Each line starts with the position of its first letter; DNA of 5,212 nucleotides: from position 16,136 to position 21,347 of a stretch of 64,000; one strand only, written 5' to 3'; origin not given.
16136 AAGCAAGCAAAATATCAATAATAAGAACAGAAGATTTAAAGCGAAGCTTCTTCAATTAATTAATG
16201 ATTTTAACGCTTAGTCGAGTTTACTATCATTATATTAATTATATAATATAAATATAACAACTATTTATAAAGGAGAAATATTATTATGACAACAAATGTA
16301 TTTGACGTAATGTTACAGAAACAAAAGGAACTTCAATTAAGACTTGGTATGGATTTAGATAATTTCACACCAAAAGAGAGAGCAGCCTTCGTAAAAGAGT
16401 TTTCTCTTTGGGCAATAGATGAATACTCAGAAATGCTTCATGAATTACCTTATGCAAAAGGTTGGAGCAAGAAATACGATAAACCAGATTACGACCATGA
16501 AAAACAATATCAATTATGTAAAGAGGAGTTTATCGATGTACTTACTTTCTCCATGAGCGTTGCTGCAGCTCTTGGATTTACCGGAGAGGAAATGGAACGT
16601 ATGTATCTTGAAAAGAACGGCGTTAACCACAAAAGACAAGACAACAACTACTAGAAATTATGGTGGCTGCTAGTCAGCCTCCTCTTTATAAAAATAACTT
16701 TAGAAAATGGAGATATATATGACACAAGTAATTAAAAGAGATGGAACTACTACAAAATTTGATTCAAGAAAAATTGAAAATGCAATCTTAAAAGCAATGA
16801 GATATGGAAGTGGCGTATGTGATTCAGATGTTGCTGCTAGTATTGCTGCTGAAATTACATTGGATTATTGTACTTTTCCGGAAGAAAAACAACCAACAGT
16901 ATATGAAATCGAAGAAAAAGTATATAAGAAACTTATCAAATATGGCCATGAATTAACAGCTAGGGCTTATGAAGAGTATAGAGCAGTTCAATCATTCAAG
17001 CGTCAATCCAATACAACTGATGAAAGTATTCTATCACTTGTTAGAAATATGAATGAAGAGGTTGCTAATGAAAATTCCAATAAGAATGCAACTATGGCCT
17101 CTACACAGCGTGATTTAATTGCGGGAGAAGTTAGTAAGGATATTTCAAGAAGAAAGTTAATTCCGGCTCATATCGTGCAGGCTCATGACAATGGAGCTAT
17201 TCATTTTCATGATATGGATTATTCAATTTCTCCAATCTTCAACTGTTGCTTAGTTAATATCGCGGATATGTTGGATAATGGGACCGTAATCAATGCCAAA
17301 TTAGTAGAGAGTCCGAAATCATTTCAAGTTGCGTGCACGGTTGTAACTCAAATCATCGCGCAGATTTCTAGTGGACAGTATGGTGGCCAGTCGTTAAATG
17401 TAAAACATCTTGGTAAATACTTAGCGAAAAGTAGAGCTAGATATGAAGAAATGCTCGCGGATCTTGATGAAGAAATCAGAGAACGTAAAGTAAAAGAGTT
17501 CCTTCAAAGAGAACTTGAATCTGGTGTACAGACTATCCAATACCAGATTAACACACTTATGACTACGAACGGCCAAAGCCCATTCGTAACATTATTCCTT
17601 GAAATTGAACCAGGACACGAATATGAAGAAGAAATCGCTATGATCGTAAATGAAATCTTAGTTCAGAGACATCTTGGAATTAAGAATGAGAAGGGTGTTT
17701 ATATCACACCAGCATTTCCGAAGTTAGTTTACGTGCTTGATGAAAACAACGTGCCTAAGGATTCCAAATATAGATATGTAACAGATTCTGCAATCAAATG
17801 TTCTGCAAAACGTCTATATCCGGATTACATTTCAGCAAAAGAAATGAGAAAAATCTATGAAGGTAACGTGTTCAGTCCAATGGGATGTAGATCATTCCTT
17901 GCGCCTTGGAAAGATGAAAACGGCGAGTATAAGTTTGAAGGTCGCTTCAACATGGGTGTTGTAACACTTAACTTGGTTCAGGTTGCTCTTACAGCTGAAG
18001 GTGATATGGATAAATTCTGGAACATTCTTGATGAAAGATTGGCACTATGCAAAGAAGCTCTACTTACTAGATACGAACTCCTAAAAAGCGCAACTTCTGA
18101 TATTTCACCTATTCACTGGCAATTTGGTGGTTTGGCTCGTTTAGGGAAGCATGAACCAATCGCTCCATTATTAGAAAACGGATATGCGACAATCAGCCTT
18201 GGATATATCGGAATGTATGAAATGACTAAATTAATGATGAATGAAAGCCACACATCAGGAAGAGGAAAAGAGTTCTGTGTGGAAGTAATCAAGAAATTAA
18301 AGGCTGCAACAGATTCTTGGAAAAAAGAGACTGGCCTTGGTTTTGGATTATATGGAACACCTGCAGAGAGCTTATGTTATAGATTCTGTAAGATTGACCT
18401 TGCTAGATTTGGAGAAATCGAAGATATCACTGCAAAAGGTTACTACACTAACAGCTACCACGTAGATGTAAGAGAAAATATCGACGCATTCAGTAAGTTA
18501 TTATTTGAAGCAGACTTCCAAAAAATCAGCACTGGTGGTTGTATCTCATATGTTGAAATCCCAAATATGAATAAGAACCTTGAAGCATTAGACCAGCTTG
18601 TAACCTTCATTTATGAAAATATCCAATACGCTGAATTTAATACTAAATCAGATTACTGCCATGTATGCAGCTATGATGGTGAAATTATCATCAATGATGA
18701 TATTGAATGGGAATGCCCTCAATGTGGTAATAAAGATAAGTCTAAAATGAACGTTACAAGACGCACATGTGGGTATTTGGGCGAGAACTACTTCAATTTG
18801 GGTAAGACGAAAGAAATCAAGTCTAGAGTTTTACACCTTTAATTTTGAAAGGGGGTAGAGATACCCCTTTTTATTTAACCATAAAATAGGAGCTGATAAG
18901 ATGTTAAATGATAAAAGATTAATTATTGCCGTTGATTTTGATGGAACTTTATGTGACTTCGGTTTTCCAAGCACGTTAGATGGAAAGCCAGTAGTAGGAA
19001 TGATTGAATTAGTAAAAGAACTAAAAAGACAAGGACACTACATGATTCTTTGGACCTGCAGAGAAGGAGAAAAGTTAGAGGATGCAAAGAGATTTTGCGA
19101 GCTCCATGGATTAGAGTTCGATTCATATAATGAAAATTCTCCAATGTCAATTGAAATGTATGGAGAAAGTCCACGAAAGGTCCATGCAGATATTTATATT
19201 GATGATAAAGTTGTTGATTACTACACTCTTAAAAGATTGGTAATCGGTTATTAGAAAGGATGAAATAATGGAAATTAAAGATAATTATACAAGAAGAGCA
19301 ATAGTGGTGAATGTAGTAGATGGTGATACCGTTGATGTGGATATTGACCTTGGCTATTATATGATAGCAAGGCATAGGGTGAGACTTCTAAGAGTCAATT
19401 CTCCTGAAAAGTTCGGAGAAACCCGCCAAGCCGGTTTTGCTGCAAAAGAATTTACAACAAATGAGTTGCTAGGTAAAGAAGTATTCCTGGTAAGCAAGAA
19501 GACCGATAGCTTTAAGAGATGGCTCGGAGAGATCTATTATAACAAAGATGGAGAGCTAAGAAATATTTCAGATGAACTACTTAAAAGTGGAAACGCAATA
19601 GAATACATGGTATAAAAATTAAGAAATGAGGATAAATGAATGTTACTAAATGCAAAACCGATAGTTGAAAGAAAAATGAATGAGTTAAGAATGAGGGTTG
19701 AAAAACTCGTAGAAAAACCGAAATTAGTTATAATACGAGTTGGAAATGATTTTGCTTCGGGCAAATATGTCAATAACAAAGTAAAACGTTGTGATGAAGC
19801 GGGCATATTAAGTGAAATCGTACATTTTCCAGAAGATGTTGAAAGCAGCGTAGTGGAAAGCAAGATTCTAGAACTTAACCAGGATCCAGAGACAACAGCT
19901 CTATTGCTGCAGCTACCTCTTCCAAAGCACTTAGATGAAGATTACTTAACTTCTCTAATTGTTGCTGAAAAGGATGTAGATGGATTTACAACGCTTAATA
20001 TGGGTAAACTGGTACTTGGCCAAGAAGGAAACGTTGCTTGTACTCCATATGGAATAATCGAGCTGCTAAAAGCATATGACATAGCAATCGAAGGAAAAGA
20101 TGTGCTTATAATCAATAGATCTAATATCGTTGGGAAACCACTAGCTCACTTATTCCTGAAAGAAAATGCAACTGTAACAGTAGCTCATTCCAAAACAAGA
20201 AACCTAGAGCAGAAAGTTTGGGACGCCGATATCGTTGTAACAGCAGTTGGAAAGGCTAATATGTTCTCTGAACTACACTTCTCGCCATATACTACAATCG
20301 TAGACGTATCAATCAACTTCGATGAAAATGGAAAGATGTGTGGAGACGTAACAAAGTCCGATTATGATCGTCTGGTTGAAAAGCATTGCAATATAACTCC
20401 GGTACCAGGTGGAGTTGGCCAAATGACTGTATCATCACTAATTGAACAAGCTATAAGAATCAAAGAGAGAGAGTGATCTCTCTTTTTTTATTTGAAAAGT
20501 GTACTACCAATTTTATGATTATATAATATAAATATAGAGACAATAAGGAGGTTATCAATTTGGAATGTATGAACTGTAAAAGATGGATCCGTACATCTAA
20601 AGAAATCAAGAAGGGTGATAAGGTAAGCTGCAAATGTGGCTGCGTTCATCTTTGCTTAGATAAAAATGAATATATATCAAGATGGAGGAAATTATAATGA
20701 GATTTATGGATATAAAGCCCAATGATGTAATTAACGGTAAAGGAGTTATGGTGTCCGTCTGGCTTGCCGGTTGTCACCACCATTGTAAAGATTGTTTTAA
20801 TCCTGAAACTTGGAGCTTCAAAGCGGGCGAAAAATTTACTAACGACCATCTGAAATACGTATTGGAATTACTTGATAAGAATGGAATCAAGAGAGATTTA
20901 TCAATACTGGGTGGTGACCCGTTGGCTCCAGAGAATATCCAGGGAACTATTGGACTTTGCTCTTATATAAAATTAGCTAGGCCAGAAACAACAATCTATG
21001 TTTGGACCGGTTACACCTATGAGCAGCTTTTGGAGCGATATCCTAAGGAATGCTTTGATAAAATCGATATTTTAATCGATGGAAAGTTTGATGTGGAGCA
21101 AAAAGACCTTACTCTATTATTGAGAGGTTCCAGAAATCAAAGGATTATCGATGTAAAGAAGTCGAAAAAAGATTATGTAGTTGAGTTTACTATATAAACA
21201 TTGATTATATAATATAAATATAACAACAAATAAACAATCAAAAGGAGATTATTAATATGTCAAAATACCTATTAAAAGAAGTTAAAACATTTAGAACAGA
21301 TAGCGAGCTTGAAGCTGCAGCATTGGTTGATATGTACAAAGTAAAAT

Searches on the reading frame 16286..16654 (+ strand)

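Call 19: search_protein_families(library=pfam, proteins=[window:16286-16654:+], max_evalue=0.01)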
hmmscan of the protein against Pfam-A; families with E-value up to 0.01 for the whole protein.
window:16286-16654:+ (122 aa): 2 families
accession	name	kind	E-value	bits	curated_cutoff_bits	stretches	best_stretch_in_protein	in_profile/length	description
PF08761.16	dUTPase_2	-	9.9e-11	42.6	22.9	2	93-122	133-162/162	dUTPase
PF05494.18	MlaC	-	0.0017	18.6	26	1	17-54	44-81/166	MlaC protein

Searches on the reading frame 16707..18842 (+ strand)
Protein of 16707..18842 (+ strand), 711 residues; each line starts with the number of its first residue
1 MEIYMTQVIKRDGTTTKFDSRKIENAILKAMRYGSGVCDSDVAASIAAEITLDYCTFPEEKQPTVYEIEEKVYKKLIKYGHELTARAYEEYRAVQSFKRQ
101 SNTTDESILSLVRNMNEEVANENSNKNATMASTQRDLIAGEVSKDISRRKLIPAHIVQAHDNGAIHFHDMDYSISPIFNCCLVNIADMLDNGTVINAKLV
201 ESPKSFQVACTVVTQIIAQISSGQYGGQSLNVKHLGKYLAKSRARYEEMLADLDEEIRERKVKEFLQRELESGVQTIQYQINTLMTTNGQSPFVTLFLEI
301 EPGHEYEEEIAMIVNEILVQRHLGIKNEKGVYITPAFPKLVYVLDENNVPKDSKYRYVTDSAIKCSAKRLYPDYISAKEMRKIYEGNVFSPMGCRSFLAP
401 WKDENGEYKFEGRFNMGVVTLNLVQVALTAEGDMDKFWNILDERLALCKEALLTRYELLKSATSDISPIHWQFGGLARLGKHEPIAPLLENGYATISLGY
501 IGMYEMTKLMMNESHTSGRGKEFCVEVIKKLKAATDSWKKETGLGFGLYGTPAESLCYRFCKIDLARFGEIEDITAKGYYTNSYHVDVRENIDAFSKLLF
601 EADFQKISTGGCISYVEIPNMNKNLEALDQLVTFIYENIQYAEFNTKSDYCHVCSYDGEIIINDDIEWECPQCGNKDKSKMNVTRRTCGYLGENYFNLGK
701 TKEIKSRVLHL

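Call 19: search_protein_families(library=pfam, proteins=[window:16707-18842:+], max_evalue=0.01)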
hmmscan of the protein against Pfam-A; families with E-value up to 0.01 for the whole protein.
window:16707-18842:+ (711 aa): 3 families
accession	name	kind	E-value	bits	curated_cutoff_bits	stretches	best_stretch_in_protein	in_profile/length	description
PF13597.11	NRDD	-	4.4e-180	600.5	26.2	1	122-710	1-562/562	Anaerobic ribonucleoside-triphosphate reductase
PF01228.26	Gly_radical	-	2.5e-19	70.2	22.2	1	589-693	2-104/106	Glycine radical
PF03477.21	ATP-cone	-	1.5e-16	61.1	25.8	1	7-94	2-85/88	ATP cone domain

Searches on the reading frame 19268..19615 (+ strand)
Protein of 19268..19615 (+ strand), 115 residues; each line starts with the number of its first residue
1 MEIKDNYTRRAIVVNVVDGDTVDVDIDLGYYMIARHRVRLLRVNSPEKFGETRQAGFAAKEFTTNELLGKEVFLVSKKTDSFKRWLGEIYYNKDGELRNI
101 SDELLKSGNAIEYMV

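Call 19: search_protein_families(library=pfam, proteins=[window:19268-19615:+], max_evalue=0.01)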
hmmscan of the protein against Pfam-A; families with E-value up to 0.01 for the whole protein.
window:19268-19615:+ (115 aa): 1 family
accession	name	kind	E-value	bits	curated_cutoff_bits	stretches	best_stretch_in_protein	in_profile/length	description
PF00565.23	SNase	-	1.1e-10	42.3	21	1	37-113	1-77/107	Staphylococcal nuclease homologue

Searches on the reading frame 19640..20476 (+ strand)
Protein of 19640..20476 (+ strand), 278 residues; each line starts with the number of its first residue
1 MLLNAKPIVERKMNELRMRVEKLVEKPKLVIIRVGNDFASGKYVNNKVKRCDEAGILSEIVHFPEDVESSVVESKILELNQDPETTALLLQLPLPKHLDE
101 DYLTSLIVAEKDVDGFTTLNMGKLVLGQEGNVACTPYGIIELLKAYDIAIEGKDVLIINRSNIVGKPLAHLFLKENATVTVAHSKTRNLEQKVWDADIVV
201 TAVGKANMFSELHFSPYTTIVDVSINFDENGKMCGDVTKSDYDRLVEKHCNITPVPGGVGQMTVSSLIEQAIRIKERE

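Call 19: search_protein_families(library=pfam, proteins=[window:19640-20476:+], max_evalue=0.01)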
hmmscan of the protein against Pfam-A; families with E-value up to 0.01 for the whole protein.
window:19640-20476:+ (278 aa): 2 families
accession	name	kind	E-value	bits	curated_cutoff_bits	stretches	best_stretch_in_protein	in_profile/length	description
PF02882.25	THF_DHG_CYH_C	-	3.1e-52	176.6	27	1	118-277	2-158/160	Tetrahydrofolate dehydrogenase/cyclohydrolase, NAD(P)-binding domain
PF00763.28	THF_DHG_CYH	-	2.1e-30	105.8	32.8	1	3-114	1-115/115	Tetrahydrofolate dehydrogenase/cyclohydrolase, catalytic domain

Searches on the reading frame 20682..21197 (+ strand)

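Call 19: search_protein_families(library=pfam, proteins=[window:20682-21197:+], max_evalue=0.01)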
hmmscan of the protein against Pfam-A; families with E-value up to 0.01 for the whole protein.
window:20682-21197:+ (171 aa): 2 families
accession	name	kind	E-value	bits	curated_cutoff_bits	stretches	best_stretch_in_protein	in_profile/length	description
PF13353.11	Fer4_12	-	5e-42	143.9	22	1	17-156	1-137/137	4Fe-4S single cluster domain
PF04055.27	Radical_SAM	-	1.8e-06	28.7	29.5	1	29-133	5-110/166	Radical SAM superfamily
